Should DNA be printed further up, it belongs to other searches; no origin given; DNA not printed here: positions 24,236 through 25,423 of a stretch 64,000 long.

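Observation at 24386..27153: Divergent operon pair whose lead genes share a PCP_red-like C-terminal domain fused to two unrelated N-terminal domains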

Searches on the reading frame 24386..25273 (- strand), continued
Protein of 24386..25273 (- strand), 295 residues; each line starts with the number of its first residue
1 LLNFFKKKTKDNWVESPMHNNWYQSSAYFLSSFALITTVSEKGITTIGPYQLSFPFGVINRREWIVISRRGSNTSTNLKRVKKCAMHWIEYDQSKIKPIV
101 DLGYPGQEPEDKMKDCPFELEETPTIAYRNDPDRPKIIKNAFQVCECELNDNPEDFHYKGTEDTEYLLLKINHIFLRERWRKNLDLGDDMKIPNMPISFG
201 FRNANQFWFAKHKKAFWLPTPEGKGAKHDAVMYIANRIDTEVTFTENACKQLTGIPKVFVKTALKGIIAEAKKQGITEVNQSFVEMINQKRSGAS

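Call 54: search_protein_families(library=pfam, proteins=[L022:6662-8029:-, L022:10898-11908:+, L042:3932-5779:-, L034:8276-10012:+, L024:11186-12025:+, L042:1329-2882:-, L034:7321-8343:+, L049:5231-7381:-, L042:454-1332:-, L025:7014-7985:+], max_evalue=0.001)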
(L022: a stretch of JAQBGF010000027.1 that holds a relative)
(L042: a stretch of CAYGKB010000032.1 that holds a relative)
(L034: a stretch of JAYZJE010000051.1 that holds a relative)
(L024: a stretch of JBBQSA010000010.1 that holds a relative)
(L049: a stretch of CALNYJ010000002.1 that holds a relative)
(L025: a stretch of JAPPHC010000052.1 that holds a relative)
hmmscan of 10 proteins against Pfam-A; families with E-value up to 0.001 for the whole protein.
L022:6662-8029:- (455 aa): 2 families
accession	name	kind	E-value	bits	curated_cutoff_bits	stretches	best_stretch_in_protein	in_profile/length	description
PF07690.21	MFS_1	-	3e-28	99.2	33.4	2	252-442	3-185/347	Major Facilitator Superfamily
PF00083.30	Sugar_tr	-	2.7e-07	30.3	22.3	1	87-214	66-186/452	Sugar (and other) transporter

L022:10898-11908:+ (336 aa): 1 family
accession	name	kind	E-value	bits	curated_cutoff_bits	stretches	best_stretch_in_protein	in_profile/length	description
PF00296.26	Bac_luciferase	-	7.3e-39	134.4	27.9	1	12-310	21-313/314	Luciferase-like monooxygenase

L042:3932-5779:- (615 aa): 3 families
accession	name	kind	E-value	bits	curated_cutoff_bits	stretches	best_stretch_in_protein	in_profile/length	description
PF03600.22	CitMHS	-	3.7e-58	197.7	31.9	2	21-549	2-322/336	Citrate transporter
PF02080.26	TrkA_C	-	8.5e-20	70.9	27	2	333-403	1-67/71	TrkA-C domain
PF00939.25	Na_sulph_symp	-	5.8e-12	45.8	27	1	443-605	292-458/472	Sodium:sulfate symporter transmembrane region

L034:8276-10012:+ (578 aa): 6 families
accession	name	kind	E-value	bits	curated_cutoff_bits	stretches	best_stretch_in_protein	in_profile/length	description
PF00890.30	FAD_binding_2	-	6.2e-99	332.4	20.4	1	35-414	2-414/414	FAD binding domain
PF02910.25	Succ_DH_flav_C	-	2.1e-17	63.7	20.8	1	464-557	2-100/130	Fumarate reductase flavoprotein C-term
PF07992.20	Pyr_redox_2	-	3.4e-09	37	26.1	1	34-231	2-112/291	Pyridine nucleotide-disulphide oxidoreductase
PF01266.30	DAO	-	2.2e-07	31.2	27.9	1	35-138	2-102/353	FAD dependent oxidoreductase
PF03486.20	HI0933_like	-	1.3e-06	28.5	50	0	216-398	152-219/244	HI0933-like protein Rossmann domain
PF01134.28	GIDA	-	0.00094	18.8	22.1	0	35-112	2-72/391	Glucose inhibited division protein A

L024:11186-12025:+ (279 aa): 1 family
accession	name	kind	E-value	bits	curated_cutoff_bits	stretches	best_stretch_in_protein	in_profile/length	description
PF08894.16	DUF1838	-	1.8e-13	51.3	25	1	70-266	21-207/232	Protein of unknown function (DUF1838)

L042:1329-2882:- (517 aa): 2 families
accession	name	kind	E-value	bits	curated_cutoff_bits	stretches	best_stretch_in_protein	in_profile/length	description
PF00501.34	AMP-binding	-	3.8e-84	283.1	29.9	1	14-365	6-384/384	AMP-binding enzyme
PF13193.12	AMP-binding_C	-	1.3e-15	58.5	24.5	1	420-495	1-76/76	AMP-binding enzyme C-terminal domain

L034:7321-8343:+ (340 aa): 1 family
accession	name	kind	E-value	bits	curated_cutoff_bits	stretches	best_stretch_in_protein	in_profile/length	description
PF02445.21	NadA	-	7.9e-113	376.9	27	1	46-336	2-295/295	Quinolinate synthetase A protein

L049:5231-7381:- (716 aa): 2 families
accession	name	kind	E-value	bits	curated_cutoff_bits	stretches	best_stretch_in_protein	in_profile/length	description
PF01642.28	MM_CoA_mutase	-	5e-243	807.7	22.1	1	31-545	1-512/512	Methylmalonyl-CoA mutase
PF02310.24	B12-binding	-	5.2e-19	68.7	32.1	1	587-702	2-119/121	B12 binding domain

L042:454-1332:- (292 aa): 2 families
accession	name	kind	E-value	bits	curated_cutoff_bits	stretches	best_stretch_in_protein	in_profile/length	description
PF03328.21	HpcH_HpaI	-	2.4e-44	151.7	25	1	10-224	1-221/221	HpcH/HpaI aldolase/citrate lyase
PF15617.12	C-C_Bond_Lyase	-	9.2e-10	38.6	28.4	1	210-252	244-286/320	C-C_Bond_Lyase of the TIM-Barrel fold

L025:7014-7985:+ (323 aa): 3 families
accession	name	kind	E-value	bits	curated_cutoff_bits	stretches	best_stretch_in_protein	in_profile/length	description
PF00107.32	ADH_zinc_N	-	5.5e-22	78.5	31.8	1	151-246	1-97/129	Zinc-binding dehydrogenase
PF13602.12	ADH_zinc_N_2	-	2.9e-16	61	27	1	187-321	4-134/134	Zinc-binding dehydrogenase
PF08240.17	ADH_N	-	6.2e-15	55.8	23.5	1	27-110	1-104/104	Alcohol dehydrogenase GroES-like domain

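Call 65: find_homologous_proteins(query=L039:9148-9981:+)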
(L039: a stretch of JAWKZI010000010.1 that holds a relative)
Query L039:9148-9981:+ (277 aa): 468 proteins with E <= 0.001 among 692 candidates; the best 120 are listed.
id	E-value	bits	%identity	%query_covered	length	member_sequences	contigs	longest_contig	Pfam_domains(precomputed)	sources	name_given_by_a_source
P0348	4.9e-187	638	100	100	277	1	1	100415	PF08369.17,PF01613.25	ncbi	ncbi:MAG: flavin reductase [Gammaproteobacteria bacterium]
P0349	3.0e-171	586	89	100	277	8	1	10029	PF08369.17,PF01613.25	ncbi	-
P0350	1.0e-169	581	89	100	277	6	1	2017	PF08369.17,PF01613.25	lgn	-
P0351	3.4e-165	566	87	100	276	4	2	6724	PF08369.17,PF01613.25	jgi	jgi:flavin reductase (DIM6/NTAB) family NADH-FMN oxidoreductase RutF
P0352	1.1e-163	561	87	100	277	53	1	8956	PF08369.17,PF01613.25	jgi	jgi:flavin reductase (DIM6/NTAB) family NADH-FMN oxidoreductase RutF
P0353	2.3e-163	560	86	100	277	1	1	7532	PF08369.17,PF01613.25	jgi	-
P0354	5.2e-163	559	84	100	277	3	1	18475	PF08369.17,PF01613.25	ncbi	-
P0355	9.6e-162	555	86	99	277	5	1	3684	PF08369.17,PF01613.25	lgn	-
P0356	1.5e-161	554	85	100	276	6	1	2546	PF08369.17,PF01613.25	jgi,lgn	-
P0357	1.9e-161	554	85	100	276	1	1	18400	PF08369.17,PF01613.25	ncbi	-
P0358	2.0e-161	554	84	100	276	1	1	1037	PF08369.17,PF01613.25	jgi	jgi:flavin reductase (DIM6/NTAB) family NADH-FMN oxidoreductase RutF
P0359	2.2e-161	554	85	100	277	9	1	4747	PF08369.17,PF01613.25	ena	-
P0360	1.1e-160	552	84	100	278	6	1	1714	PF08369.17,PF01613.25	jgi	jgi:flavin reductase (DIM6/NTAB) family NADH-FMN oxidoreductase RutF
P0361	1.2e-160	551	83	100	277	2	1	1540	PF08369.17,PF01613.25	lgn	-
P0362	1.2e-160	551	84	100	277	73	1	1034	PF08369.17,PF01613.25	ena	-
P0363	3.1e-160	550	84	100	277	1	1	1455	PF08369.17,PF01613.25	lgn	-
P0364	4.2e-160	550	83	100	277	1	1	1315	PF08369.17,PF01613.25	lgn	-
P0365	1.0e-159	548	84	100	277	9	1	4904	PF08369.17,PF01613.25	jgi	jgi:flavin reductase (DIM6/NTAB) family NADH-FMN oxidoreductase RutF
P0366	2.3e-159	547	84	100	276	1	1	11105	PF08369.17,PF01613.25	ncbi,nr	ncbi:MAG: flavin reductase [Gammaproteobacteria bacterium]|nr:flavin reductase [Gammaproteobacteria 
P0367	7.6e-159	545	83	100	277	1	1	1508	PF08369.17,PF01613.25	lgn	-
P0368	1.9e-158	544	83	100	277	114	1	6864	PF08369.17,PF01613.25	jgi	-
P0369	3.8e-158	543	82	100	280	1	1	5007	PF08369.17,PF01613.25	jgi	jgi:flavin reductase (DIM6/NTAB) family NADH-FMN oxidoreductase RutF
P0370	7.7e-158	542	84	100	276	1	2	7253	PF08369.17,PF01613.25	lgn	-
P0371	1.3e-157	541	83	100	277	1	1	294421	PF08369.17,PF01613.25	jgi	jgi:flavin reductase (DIM6/NTAB) family NADH-FMN oxidoreductase RutF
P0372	3.1e-157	540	83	100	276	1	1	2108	PF08369.17,PF01613.25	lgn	-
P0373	5.5e-157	539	84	99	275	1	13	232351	PF08369.17,PF01613.25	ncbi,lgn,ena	ncbi:MAG: flavin reductase [Gammaproteobacteria bacterium]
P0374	7.2e-157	539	84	99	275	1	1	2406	PF08369.17,PF01613.25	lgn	-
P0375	1.3e-156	538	84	99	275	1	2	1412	PF08369.17,PF01613.25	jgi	-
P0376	4.5e-156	536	82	100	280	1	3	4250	PF08369.17,PF01613.25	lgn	-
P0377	9.7e-156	535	81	100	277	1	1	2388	PF08369.17,PF01613.25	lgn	-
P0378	1.9e-155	534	81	100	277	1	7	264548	PF01613.25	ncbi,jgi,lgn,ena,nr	ncbi:MAG: hypothetical protein FJ197_02295 [Gammaproteobacteria bacterium]|nr:hypothetical protein [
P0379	2.6e-155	534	82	100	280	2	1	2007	PF08369.17,PF01613.25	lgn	-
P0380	4.2e-155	533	82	100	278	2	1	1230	PF08369.17,PF01613.25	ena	-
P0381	9.5e-155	532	81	100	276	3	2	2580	PF08369.17,PF01613.25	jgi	jgi:flavin reductase (DIM6/NTAB) family NADH-FMN oxidoreductase RutF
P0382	1.2e-153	528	79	99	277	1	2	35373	PF08369.17,PF01613.25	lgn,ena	-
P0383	2.1e-153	528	82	99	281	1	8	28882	PF08369.17,PF01613.25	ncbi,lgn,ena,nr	ncbi:MAG: hypothetical protein DYH20_00765 [Gammaproteobacteria bacterium PRO9]|nr:hypothetical prot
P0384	2.6e-153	527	82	99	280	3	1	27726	PF01613.25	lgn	-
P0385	5.6e-153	526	81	100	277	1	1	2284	PF08369.17,PF01613.25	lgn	-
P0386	1.3e-152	525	79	99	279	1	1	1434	PF08369.17,PF01613.25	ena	-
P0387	2.4e-150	518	79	100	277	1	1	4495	PF08369.17,PF01613.25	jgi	jgi:flavin reductase (DIM6/NTAB) family NADH-FMN oxidoreductase RutF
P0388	4.7e-148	510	78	100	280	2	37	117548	PF08369.17,PF01613.25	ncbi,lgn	-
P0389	4.8e-148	510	78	100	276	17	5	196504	PF08369.17,PF01613.25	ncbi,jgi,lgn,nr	ncbi:MAG: flavin reductase [Chromatiales bacterium]|jgi:flavin reductase (DIM6/NTAB) family NADH-FMN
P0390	2.8e-145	501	78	99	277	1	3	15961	PF08369.17,PF01613.25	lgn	-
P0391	3.0e-143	494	77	100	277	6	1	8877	PF08369.17,PF01613.25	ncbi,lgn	-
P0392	7.0e-143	493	77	98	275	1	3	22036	PF08369.17,PF01613.25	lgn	-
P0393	2.7e-142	491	76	100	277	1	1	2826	PF08369.17,PF01613.25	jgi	-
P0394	7.9e-140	483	76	100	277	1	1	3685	PF08369.17,PF01613.25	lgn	-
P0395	8.1e-140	483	76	98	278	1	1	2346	PF08369.17,PF01613.25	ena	-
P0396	5.1e-139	480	76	98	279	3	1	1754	PF08369.17,PF01613.25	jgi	jgi:flavin reductase (DIM6/NTAB) family NADH-FMN oxidoreductase RutF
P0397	5.2e-139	480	75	100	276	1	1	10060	PF08369.17,PF01613.25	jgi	jgi:flavin reductase (DIM6/NTAB) family NADH-FMN oxidoreductase RutF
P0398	5.3e-139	480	75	99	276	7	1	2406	PF08369.17,PF01613.25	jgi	-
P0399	1.0e-138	479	74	100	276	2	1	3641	PF08369.17,PF01613.25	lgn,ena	-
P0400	1.2e-138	479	75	99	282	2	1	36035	PF08369.17,PF01613.25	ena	-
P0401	2.6e-138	478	74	100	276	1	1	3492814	PF08369.17,PF01613.25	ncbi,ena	-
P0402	6.6e-138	477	75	100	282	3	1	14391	PF08369.17,PF01613.25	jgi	jgi:flavin reductase (DIM6/NTAB) family NADH-FMN oxidoreductase RutF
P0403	2.4e-137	475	74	100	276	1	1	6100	PF08369.17,PF01613.25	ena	-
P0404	4.8e-137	474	73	100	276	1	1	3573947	PF08369.17,PF01613.25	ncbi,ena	-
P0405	9.7e-137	473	75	99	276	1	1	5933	PF08369.17,PF01613.25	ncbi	ncbi:MAG: flavin reductase [Gammaproteobacteria bacterium]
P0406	1.2e-136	473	74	99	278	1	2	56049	PF08369.17,PF01613.25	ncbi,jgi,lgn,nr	ncbi:MAG: hypothetical protein D6727_11965 [Gammaproteobacteria bacterium]|nr:MAG: hypothetical prot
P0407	1.3e-136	473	74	100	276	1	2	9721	PF08369.17,PF01613.25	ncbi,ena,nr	ncbi:MAG: flavin reductase [Gammaproteobacteria bacterium]|nr:flavin reductase [Gammaproteobacteria 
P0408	2.0e-136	472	75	100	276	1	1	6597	PF08369.17,PF01613.25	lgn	-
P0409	3.1e-136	471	74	99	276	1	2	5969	PF08369.17,PF01613.25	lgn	-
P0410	1.6e-135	469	74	100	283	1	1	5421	PF08369.17,PF01613.25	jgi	-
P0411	4.6e-135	467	74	99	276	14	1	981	PF08369.17,PF01613.25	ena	-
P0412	4.7e-135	467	74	99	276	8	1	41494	PF08369.17,PF01613.25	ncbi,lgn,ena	-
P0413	4.6e-134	464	74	98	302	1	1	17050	PF08369.17,PF01613.25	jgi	jgi:flavin reductase (DIM6/NTAB) family NADH-FMN oxidoreductase RutF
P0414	2.4e-133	462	72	100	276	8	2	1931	PF08369.17,PF01613.25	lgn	-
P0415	2.7e-133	462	73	100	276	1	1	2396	PF08369.17,PF01613.25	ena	-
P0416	2.5e-132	458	72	100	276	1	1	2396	PF08369.17,PF01613.25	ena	-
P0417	2.7e-132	458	72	99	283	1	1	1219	PF08369.17,PF01613.25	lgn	-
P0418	3.9e-129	448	70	99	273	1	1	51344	PF08369.17,PF01613.25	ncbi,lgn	-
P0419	5.0e-129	448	68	97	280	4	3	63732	PF08369.17,PF01613.25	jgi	jgi:flavin reductase (DIM6/NTAB) family NADH-FMN oxidoreductase RutF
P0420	3.2e-128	445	69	99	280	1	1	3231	PF08369.17,PF01613.25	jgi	jgi:flavin reductase (DIM6/NTAB) family NADH-FMN oxidoreductase RutF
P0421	7.0e-128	444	67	97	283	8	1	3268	PF08369.17,PF01613.25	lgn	-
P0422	1.0e-126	440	68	99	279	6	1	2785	PF08369.17,PF01613.25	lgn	-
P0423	1.7e-126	439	68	99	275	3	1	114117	PF08369.17,PF01613.25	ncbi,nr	ncbi:MAG: flavin reductase [Rhodospirillaceae bacterium]|nr:flavin reductase [Rhodospirillaceae bact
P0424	4.1e-126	438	68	100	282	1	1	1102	PF08369.17,PF01613.25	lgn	-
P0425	1.0e-125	437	68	99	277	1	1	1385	PF08369.17,PF01613.25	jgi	-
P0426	1.1e-125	437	66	99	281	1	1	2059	PF08369.17,PF01613.25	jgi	-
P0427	1.4e-125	436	68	98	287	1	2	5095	PF08369.17,PF01613.25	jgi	jgi:flavin reductase (DIM6/NTAB) family NADH-FMN oxidoreductase RutF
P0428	2.4e-125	436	67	100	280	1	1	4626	PF08369.17,PF01613.25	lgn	-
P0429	3.2e-125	435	67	98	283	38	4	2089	PF08369.17,PF01613.25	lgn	-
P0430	6.5e-125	434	68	99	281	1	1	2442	PF08369.17,PF01613.25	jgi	-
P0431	6.8e-125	434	65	99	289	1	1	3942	PF08369.17,PF01613.25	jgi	jgi:flavin reductase (DIM6/NTAB) family NADH-FMN oxidoreductase RutF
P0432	1.2e-124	433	66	99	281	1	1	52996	PF08369.17,PF01613.25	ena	-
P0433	1.8e-124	433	80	83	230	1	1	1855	PF08369.17,PF01613.25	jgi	jgi:flavin reductase (DIM6/NTAB) family NADH-FMN oxidoreductase RutF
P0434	2.3e-124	432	67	99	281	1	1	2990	PF08369.17,PF01613.25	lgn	-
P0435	2.4e-124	432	68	99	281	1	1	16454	PF08369.17,PF01613.25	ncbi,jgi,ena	-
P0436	2.5e-124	432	68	99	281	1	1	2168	PF08369.17,PF01613.25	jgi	-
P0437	3.2e-124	432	89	74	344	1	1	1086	PF19045.5,PF01613.25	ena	-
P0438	3.4e-124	432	70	99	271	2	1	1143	PF08369.17,PF01613.25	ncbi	-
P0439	3.9e-124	432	67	99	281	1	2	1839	PF08369.17,PF01613.25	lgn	-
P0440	5.0e-124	431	67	99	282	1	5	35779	PF08369.17,PF01613.25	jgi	-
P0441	5.0e-124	431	68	99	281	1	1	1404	PF08369.17,PF01613.25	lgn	-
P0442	5.6e-124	431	68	100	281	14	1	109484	PF08369.17,PF01613.25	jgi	-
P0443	7.3e-124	431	67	99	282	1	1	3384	PF08369.17,PF01613.25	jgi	-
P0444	8.4e-124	431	68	99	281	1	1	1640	PF08369.17,PF01613.25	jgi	-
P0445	1.2e-123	430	68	99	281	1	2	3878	PF08369.17,PF01613.25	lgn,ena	-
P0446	1.3e-123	430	68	99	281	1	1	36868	PF08369.17,PF01613.25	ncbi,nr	ncbi:MAG: hypothetical protein HKN81_03835 [Gammaproteobacteria bacterium]|nr:hypothetical protein [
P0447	1.3e-123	430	66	99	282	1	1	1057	PF08369.17,PF01613.25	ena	-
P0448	1.8e-123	429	67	98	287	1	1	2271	PF08369.17,PF01613.25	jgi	jgi:flavin reductase (DIM6/NTAB) family NADH-FMN oxidoreductase RutF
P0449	1.8e-123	429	66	99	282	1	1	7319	PF08369.17,PF01613.25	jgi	jgi:flavin reductase (DIM6/NTAB) family NADH-FMN oxidoreductase RutF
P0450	3.7e-123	428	65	100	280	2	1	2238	PF08369.17,PF01613.25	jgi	jgi:flavin reductase (DIM6/NTAB) family NADH-FMN oxidoreductase RutF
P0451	3.9e-123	428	65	99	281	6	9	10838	PF08369.17,PF01613.25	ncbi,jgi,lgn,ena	jgi:flavin reductase (DIM6/NTAB) family NADH-FMN oxidoreductase RutF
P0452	4.5e-123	428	79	84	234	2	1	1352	PF01613.25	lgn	-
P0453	6.3e-123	428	67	99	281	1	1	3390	PF08369.17,PF01613.25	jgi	jgi:flavin reductase (DIM6/NTAB) family NADH-FMN oxidoreductase RutF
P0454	6.3e-123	428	66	99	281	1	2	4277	PF08369.17,PF01613.25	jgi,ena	-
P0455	6.4e-123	428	67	100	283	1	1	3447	PF08369.17,PF01613.25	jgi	-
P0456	6.9e-123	428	68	98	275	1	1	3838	PF08369.17,PF01613.25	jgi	jgi:flavin reductase (DIM6/NTAB) family NADH-FMN oxidoreductase RutF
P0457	7.0e-123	428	67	99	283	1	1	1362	PF08369.17,PF01613.25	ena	-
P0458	7.0e-123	428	66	99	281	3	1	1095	PF08369.17,PF01613.25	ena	-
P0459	8.7e-123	427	67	99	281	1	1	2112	PF08369.17,PF01613.25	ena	-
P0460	9.2e-123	427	66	98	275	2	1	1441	PF08369.17,PF01613.25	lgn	-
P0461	9.8e-123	427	67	97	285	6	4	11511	PF08369.17,PF01613.25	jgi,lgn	jgi:flavin reductase (DIM6/NTAB) family NADH-FMN oxidoreductase RutF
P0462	1.0e-122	427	66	99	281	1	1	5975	PF08369.17,PF01613.25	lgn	-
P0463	1.1e-122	427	67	100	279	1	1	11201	PF08369.17,PF01613.25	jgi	jgi:flavin reductase (DIM6/NTAB) family NADH-FMN oxidoreductase RutF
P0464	1.3e-122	427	67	99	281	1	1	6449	PF08369.17,PF01613.25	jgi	-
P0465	1.4e-122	427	66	99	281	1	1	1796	PF08369.17,PF01613.25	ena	-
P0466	1.5e-122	426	68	99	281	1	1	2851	PF08369.17,PF01613.25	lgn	-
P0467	1.5e-122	426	67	100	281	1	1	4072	PF08369.17,PF01613.25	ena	-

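Call 66: find_encoding_contigs(protein=P0401, flank=7000, max_places=2)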
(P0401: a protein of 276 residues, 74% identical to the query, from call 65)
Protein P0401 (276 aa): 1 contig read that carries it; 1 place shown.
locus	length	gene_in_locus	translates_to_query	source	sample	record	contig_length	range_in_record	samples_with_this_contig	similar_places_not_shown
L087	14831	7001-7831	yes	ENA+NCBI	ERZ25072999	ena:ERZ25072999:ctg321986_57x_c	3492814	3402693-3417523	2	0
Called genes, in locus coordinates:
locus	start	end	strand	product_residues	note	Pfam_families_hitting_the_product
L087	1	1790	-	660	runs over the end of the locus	PF01011:PQQ, PF13360:PQQ_2 (faint)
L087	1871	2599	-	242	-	PF01947:Rv2949c-like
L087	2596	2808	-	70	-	-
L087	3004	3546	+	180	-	PF13505:OMP_b-brl, PF01389:OmpA_membrane (weak)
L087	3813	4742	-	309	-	PF16884:ADH_N_2, PF00107:ADH_zinc_N, PF13602:ADH_zinc_N_2 (weak)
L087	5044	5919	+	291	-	PF08894:DUF1838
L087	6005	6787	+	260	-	PF02525:Flavodoxin_2, PF03358:FMN_red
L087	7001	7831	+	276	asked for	PF01613:Flavin_Reduct, PF08369:PCP_red (weak)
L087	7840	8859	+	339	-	PF00296:Bac_luciferase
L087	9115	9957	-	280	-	PF01596:Methyltransf_3, PF04989:RMNT_CmcI (weak), PF13578:Methyltransf_24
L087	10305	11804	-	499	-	PF07519:Tannase, PF00326:Peptidase_S9 (faint)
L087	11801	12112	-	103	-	-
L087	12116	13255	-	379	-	PF05175:MTS, PF13489:Methyltransf_23 (weak), PF01209:Ubie_methyltran (weak), PF08241:Methyltransf_11, PF08242:Methyltransf_12, PF13649:Methyltransf_25, PF13847:Methyltransf_31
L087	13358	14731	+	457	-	PF07690:MFS_1, PF13347:MFS_2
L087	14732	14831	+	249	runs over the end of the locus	PF09339:HTH_IclR, PF01614:IclR_C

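Call 67: find_encoding_contigs(protein=P0423, flank=7000, max_places=2)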
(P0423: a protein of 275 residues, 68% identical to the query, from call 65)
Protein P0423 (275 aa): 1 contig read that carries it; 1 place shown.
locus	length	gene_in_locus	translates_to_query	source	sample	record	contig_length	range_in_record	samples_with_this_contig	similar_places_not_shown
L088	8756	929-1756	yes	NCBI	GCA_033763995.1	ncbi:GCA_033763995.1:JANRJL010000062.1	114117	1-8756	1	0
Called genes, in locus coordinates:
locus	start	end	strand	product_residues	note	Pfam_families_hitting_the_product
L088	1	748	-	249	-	PF00795:CN_hydrolase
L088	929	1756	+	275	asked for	PF01613:Flavin_Reduct, PF08369:PCP_red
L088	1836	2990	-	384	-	PF00795:CN_hydrolase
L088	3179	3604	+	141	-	-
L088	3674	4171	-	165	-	-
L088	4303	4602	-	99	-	PF13443:HTH_26, PF13560:HTH_31, PF01381:HTH_3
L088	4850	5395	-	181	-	-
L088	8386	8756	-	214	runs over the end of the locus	PF01209:Ubie_methyltran, PF06080:DUF938 (weak), PF13489:Methyltransf_23, PF05175:MTS, PF13847:Methyltransf_31, PF08241:Methyltransf_11, PF08242:Methyltransf_12, PF13649:Methyltransf_25, +1 more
